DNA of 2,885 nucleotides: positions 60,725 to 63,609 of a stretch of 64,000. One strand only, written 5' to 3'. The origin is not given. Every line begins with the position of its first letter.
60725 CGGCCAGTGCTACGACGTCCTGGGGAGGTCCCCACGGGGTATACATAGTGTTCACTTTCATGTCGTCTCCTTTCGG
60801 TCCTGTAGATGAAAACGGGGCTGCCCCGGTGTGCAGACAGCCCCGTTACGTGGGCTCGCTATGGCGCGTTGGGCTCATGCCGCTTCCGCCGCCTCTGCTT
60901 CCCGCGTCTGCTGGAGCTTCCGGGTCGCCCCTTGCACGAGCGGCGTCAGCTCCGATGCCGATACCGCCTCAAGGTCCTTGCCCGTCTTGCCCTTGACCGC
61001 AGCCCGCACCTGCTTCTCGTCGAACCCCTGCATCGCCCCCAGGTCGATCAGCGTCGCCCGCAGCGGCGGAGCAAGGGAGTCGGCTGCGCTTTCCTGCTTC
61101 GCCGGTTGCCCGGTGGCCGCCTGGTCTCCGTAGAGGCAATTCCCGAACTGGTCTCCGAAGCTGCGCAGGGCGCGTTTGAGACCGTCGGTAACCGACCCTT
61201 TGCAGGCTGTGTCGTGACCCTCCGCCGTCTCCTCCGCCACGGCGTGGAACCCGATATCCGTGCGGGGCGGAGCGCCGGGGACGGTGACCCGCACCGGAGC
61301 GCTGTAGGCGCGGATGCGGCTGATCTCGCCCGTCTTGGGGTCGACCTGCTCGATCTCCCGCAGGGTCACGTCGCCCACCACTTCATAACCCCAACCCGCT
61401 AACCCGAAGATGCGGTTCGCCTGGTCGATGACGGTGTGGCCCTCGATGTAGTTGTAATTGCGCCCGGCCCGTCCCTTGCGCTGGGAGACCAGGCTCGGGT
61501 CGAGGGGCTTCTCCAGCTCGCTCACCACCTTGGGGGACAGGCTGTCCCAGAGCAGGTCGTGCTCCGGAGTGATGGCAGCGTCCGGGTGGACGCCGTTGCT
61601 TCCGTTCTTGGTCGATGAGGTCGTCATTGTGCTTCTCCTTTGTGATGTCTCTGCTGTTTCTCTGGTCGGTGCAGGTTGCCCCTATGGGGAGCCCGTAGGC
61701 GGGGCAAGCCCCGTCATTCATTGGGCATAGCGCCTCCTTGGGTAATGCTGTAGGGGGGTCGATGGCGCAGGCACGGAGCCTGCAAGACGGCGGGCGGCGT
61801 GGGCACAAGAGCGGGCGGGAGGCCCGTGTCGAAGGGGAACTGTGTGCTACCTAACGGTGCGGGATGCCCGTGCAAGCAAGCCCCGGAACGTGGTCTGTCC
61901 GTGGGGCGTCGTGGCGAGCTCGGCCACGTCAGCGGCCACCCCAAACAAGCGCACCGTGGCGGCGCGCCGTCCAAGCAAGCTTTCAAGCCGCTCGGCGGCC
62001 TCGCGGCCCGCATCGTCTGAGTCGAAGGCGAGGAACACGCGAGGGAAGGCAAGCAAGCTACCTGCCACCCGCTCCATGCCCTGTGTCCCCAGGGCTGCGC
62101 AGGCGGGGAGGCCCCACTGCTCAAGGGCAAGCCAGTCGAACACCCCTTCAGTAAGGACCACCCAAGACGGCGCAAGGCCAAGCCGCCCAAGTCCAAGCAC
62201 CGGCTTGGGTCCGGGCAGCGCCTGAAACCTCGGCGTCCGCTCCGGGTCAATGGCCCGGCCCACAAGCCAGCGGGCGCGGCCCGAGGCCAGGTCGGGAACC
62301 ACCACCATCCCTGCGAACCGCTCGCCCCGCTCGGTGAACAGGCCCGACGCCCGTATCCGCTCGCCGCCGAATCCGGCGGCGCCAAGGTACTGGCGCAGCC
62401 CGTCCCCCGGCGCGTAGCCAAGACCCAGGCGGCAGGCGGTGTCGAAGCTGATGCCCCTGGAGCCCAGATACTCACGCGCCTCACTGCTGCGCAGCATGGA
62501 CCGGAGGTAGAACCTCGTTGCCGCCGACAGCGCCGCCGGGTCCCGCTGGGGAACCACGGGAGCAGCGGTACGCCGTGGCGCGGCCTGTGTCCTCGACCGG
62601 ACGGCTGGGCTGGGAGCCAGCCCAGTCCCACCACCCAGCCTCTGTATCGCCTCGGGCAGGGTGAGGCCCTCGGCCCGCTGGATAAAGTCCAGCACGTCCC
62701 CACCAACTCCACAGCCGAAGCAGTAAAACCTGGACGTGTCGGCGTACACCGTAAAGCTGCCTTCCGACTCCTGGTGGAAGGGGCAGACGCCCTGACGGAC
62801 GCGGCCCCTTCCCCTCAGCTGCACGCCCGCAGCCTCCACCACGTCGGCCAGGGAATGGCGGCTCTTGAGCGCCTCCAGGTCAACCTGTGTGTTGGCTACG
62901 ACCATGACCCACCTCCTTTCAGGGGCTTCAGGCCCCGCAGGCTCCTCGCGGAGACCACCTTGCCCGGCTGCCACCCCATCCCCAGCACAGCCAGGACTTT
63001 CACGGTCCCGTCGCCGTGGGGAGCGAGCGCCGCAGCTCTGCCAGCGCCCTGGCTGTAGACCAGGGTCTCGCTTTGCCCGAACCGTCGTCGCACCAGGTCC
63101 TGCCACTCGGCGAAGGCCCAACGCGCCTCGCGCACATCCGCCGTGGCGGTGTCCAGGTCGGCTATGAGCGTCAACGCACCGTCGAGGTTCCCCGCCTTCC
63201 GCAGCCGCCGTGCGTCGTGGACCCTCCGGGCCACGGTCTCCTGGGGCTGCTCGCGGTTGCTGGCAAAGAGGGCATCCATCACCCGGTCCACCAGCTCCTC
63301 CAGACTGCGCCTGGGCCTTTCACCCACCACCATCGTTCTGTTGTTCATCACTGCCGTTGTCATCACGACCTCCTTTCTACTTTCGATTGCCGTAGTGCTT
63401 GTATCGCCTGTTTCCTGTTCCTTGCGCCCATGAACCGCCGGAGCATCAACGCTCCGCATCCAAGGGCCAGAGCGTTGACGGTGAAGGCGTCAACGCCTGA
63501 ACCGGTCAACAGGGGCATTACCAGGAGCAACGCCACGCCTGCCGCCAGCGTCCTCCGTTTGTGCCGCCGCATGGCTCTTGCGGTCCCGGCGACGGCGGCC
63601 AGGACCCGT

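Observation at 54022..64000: Phage/plasmid-like replication-recombination module, all on the minus strand and extending past the window end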

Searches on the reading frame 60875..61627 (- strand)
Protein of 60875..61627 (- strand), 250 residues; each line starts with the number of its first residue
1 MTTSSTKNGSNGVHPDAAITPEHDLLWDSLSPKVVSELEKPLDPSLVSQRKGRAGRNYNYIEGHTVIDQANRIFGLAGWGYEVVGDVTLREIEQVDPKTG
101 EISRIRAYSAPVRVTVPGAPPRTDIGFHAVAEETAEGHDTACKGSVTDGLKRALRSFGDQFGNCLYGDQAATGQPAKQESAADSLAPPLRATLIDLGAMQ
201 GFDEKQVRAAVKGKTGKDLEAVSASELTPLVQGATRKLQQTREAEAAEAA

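Call 7: search_protein_families(library=pfam, max_evalue=0.01, proteins=[window:60875-61627:-])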
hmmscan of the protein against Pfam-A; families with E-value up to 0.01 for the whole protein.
window:60875-61627:- (250 aa): 1 family
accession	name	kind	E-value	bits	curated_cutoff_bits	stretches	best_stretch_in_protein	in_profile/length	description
PF04098.21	Rad52_Rad22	-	1.8e-28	99.8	20.3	1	35-172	6-141/153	Rad52/22 family double-strand break repair protein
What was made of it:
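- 60875..61627 (-): Gene 4: Rad52/Rad22-family single-strand annealing protein, 250 aa. Pfam Rad52_Rad22 1.8e-28, 99.8 bits against a cutoff of 20.3 (call 7).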

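Call 8: find_encoding_contigs(protein=window:60875-61627:-, flank=10000, max_places=10)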
Protein window:60875-61627:- (250 aa): no gene with exactly this product is on record in the collection.

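Call 80: search_dna_similar(query=window:60875-61627:-, collection=plasmids, mode=protein, max_rows=12)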
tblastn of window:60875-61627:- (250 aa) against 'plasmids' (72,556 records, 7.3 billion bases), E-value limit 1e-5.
No match.

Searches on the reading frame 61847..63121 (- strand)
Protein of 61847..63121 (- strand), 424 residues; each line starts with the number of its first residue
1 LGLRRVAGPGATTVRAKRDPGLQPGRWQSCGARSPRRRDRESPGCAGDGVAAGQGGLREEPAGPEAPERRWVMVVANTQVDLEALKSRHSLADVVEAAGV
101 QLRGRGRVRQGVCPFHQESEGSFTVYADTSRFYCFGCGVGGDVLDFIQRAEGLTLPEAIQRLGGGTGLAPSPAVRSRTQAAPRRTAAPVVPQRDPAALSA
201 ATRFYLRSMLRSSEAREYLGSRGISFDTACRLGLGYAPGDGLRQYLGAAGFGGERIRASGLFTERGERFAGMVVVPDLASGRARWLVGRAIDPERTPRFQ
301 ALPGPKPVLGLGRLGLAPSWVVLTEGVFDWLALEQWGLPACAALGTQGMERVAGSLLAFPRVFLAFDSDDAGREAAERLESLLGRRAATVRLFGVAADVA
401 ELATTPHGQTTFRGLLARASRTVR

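Call 7: search_protein_families(library=pfam, max_evalue=0.01, proteins=[window:61847-63121:-])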
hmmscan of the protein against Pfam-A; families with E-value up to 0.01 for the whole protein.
window:61847-63121:- (424 aa): 5 families
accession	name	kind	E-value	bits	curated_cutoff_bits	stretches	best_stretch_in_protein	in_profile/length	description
PF01807.25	Zn_ribbon_DnaG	-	1.9e-21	76.2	24.9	1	80-163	4-86/98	CHC2 zinc finger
PF13155.12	Toprim_2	-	9e-10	39.2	22.1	1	322-387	1-70/88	Toprim-like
PF13362.12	Toprim_3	-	4.3e-06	27.5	27.2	1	321-387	2-71/95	Toprim domain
PF13662.12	Toprim_4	-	8.3e-06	26.4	25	1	321-383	3-74/85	Toprim domain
PF08275.17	DNAG_N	-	0.00015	22.3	26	1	211-270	8-76/128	DNA primase catalytic core, N-terminal domain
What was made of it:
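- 61847..62905 (-): Gene 3: DnaG-type primase, 352 aa (CHC2 zinc finger plus Toprim). It overlaps gene 2 by 10 nt. Pfam Zn_ribbon_DnaG 1.9e-21, Toprim_2 9e-10, DNAG_N 1.5e-4 (call 7).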

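Call 11: find_encoding_contigs(protein=window:61847-62905:-, flank=10000, max_places=10)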
Protein window:61847-62905:- (352 aa): no gene with exactly this product is on record in the collection.

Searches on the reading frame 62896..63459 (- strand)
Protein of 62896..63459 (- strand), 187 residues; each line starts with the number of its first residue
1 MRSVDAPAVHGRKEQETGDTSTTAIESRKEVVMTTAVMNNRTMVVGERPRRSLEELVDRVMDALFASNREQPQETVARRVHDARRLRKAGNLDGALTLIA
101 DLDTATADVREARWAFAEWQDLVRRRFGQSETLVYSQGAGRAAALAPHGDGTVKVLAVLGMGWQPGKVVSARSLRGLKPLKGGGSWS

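Call 7: search_protein_families(library=pfam, max_evalue=0.01, proteins=[window:62896-63459:-])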
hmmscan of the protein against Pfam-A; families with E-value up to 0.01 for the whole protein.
window:62896-63459:- (187 aa): 0 families

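Call 40: search_protein_families(library=phrogs, max_evalue=0.001, proteins=[window:62896-63366:-])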
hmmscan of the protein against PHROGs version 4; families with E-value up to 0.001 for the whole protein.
window:62896-63366:- (156 aa): 0 families

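Call 48: search_solved_structures(query=A4, max_evalue=10)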
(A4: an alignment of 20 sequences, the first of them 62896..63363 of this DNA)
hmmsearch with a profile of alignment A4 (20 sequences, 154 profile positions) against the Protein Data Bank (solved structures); distinct sequences matched with E-value up to 10: 22.
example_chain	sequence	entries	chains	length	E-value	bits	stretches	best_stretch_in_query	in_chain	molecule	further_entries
3t8u_A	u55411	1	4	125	0.19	14.7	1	47-150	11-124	Steroid Delta-isomerase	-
6uae_A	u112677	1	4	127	0.2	14.7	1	55-151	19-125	Ketosteroid isomerase with designed loop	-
5ugi_A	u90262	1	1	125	0.29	14.1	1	55-150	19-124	Steroid Delta-isomerase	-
1ogz_A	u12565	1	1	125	0.29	14.1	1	55-150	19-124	STEROID DELTA-ISOMERASE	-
3mhe_A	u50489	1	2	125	0.3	14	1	55-150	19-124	Steroid Delta-Isomerase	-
3nbr_A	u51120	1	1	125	0.47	13.4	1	55-150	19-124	Steroid Delta-isomerase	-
3nuv_A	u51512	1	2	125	0.48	13.4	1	55-150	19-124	Steroid Delta-isomerase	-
3mki_A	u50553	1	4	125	0.5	13.3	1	55-150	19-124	Steroid Delta-Isomerase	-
3m8c_A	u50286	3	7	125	0.52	13.3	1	55-150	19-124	Steroid Delta-isomerase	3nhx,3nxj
3myt_A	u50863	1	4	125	0.52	13.3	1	55-150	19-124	Steroid Delta-isomerase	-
1ohs_A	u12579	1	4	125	0.53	13.3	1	55-150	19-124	STEROID DELTA-ISOMERASE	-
1ohp_A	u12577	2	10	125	0.55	13.2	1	55-150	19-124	STEROID DELTA-ISOMERASE | KETOSTEROID ISOMERASE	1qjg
5dre_A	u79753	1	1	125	0.58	13.1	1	55-150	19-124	Steroid Delta-isomerase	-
4l7k_A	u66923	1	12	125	0.59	13.1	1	55-150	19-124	Steroid Delta-isomerase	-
1ocv_A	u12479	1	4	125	0.59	13.1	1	55-150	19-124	STEROID DELTA-ISOMERASE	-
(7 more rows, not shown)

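Call 62: predict_structure(protein=window:62896-63363:-)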
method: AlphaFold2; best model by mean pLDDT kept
length: 155 residues; sequences in the alignment: 1
mean_pLDDT: 59.4   pTM: 0.42
mean pLDDT of the five models: 59.4, 58.5, 56.1, 48.1, 40.8
residues with pLDDT >= 90: 0; 70-90: 32; 50-70: 89; < 50: 34
segments of 3 or more residues with pLDDT < 50: 1-18, 104-108, 148-155
pLDDT, mean of each block of 10 residues (from residue 1): 31 42 66 62 72 77 66 54 61 56 51 72 66 72 55 36
secondary structure, 60 per line:
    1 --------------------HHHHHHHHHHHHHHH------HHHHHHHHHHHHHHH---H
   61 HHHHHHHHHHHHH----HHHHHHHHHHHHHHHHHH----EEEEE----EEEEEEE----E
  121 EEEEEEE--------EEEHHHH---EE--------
elements in order: H21-35 H42-56 H60-73 H78-95 E100-104 E109-115 E120-127 E136-138 H139-142
